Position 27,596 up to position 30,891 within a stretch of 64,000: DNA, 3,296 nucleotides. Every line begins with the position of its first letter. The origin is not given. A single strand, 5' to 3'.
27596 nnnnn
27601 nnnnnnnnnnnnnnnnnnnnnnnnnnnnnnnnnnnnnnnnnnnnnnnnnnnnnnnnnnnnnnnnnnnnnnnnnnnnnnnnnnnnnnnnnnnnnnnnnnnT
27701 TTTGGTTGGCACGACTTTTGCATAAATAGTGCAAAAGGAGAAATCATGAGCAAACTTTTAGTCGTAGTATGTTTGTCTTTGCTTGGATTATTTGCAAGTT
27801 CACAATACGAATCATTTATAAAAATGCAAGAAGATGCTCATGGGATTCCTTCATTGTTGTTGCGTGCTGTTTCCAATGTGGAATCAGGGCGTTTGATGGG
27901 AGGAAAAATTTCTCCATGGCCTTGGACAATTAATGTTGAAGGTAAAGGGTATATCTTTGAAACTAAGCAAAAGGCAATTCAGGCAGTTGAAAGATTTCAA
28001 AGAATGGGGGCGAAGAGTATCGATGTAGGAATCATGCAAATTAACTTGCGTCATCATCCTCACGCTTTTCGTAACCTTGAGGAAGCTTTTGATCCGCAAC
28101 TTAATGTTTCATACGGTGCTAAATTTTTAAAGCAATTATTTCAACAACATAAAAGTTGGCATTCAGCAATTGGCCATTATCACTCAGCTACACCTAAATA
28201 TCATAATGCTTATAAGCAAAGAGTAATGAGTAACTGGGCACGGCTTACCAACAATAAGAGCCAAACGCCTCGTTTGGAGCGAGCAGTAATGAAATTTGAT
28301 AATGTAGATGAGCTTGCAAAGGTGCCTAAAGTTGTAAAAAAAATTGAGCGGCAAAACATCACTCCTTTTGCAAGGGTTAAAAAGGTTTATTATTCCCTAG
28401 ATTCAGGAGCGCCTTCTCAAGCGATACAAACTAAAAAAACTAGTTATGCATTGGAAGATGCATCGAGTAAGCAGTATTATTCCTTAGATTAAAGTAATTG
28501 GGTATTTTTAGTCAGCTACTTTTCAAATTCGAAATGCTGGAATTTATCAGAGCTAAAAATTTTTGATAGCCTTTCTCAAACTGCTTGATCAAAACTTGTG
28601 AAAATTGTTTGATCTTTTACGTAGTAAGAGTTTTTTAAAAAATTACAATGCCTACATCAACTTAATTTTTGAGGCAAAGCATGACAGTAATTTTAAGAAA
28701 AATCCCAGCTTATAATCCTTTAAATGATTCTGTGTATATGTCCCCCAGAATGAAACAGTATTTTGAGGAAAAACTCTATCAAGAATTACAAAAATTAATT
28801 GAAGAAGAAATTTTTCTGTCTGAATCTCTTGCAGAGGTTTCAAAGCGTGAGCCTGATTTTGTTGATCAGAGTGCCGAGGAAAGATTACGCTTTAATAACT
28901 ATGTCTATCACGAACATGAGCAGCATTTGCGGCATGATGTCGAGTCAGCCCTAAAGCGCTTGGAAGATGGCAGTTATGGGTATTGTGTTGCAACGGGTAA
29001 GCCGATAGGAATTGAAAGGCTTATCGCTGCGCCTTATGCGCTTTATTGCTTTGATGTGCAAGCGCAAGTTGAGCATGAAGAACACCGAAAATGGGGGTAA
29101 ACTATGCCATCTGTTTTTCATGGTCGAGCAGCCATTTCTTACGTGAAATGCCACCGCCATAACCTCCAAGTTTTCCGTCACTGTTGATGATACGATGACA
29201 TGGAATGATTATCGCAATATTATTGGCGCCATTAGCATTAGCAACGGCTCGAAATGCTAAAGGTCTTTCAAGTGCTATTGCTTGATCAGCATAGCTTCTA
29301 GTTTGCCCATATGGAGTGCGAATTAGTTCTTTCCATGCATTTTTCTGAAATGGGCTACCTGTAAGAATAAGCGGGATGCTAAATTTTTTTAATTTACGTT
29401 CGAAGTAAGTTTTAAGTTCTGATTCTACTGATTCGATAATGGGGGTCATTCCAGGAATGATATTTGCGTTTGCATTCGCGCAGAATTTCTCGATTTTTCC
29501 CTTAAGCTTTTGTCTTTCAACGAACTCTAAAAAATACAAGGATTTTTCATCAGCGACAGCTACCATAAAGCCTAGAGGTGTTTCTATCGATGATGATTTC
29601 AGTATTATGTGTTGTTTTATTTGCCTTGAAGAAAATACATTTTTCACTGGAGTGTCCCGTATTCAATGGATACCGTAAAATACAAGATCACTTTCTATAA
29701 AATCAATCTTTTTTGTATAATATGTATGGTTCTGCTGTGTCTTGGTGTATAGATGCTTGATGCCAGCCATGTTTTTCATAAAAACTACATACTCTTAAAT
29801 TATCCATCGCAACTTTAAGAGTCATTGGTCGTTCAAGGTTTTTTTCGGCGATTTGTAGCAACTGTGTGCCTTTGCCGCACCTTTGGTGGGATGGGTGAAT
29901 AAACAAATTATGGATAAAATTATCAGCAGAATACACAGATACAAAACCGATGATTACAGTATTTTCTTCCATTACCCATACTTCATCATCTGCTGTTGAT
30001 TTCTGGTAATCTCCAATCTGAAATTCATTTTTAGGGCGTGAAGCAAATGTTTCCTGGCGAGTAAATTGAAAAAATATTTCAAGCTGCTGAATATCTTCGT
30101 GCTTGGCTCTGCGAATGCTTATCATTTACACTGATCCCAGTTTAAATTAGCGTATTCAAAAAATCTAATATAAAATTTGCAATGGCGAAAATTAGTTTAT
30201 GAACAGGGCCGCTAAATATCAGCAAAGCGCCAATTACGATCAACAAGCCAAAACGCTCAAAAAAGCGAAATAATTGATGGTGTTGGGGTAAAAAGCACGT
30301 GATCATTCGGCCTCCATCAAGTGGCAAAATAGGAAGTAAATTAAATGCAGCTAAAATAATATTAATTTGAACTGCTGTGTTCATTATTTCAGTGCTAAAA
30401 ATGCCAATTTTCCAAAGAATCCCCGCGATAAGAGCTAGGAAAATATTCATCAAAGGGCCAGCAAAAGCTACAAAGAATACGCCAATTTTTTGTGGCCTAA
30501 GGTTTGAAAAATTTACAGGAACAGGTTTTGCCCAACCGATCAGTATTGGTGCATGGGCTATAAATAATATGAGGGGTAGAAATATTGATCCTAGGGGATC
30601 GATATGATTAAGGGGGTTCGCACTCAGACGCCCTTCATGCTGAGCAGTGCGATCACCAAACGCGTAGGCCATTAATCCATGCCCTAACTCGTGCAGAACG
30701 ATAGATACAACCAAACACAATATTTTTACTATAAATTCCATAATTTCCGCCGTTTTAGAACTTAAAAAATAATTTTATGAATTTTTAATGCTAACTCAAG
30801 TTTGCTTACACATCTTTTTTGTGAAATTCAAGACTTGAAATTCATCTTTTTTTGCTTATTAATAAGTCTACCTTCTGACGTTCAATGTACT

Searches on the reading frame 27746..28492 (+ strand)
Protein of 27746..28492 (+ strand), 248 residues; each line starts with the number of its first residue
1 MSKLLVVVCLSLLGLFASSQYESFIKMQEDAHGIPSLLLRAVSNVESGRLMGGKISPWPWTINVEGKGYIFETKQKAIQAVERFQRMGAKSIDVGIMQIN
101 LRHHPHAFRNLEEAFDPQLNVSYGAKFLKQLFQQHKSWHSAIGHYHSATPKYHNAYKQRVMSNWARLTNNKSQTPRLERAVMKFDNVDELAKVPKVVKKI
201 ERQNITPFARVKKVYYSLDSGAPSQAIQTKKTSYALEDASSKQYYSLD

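Call 63: search_protein_families(library=pfam, proteins=[window:27746-28492:+], max_evalue=0.0001)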
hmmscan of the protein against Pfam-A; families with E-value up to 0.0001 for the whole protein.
window:27746-28492:+ (248 aa): 1 family
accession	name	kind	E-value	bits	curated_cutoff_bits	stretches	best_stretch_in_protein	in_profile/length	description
PF01464.25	SLT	-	7.8e-10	38.8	21.3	1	90-157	34-106/117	Transglycosylase SLT domain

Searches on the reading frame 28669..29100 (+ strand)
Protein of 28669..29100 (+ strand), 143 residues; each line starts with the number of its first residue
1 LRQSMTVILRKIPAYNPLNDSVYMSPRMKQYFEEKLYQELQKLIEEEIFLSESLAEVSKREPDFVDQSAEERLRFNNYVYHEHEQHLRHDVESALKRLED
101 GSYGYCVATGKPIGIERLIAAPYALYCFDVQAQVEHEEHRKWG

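Call 63: search_protein_families(library=pfam, proteins=[window:28669-29100:+], max_evalue=0.0001)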
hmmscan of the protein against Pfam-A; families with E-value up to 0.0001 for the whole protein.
window:28669-29100:+ (143 aa): 1 family
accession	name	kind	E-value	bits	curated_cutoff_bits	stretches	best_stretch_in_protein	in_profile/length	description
PF01258.23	zf-dskA_traR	-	3.2e-10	40.3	24.9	1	101-136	1-36/36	Prokaryotic dksA/traR C4-type zinc finger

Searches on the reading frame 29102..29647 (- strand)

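Call 63: search_protein_families(library=pfam, proteins=[window:29102-29647:-], max_evalue=0.0001)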
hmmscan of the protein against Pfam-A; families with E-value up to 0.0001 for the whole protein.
window:29102-29647:- (181 aa): 2 families
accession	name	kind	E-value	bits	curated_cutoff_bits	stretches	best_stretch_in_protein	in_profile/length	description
PF01035.26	DNA_binding_1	-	7e-30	103.1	27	1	99-178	1-80/81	6-O-methylguanine DNA methyltransferase, DNA binding domain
PF02870.21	Methyltransf_1N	-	1.4e-05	26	21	1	19-93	4-69/71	6-O-methylguanine DNA methyltransferase, ribonuclease-like domain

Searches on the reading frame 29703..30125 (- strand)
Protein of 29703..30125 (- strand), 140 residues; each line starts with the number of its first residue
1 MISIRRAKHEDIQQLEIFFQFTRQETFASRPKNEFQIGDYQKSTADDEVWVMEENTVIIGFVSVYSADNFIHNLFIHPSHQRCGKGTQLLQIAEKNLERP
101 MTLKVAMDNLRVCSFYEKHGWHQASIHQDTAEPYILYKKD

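Call 63: search_protein_families(library=pfam, proteins=[window:29703-30125:-], max_evalue=0.0001)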
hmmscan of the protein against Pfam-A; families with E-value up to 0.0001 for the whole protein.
window:29703-30125:- (140 aa): 3 families
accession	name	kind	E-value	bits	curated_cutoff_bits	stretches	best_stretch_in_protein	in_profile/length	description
PF00583.31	Acetyltransf_1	-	1.5e-15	57.9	20.7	1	28-121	14-116/116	Acetyltransferase (GNAT) family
PF13508.13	Acetyltransf_7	-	3.1e-13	50.3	27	1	46-122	2-83/84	Acetyltransferase (GNAT) domain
PF13673.13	Acetyltransf_10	-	2.5e-12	47.3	23.6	1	44-125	28-111/128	Acetyltransferase (GNAT) domain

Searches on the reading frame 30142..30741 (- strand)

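Call 63: search_protein_families(library=pfam, proteins=[window:30142-30741:-], max_evalue=0.0001)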
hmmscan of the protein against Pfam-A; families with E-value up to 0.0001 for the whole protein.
window:30142-30741:- (199 aa): 1 family
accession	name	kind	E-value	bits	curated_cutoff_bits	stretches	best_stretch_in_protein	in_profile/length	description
PF02163.28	Peptidase_M50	-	6.4e-14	52.3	27.2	2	117-174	160-219/221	Peptidase family M50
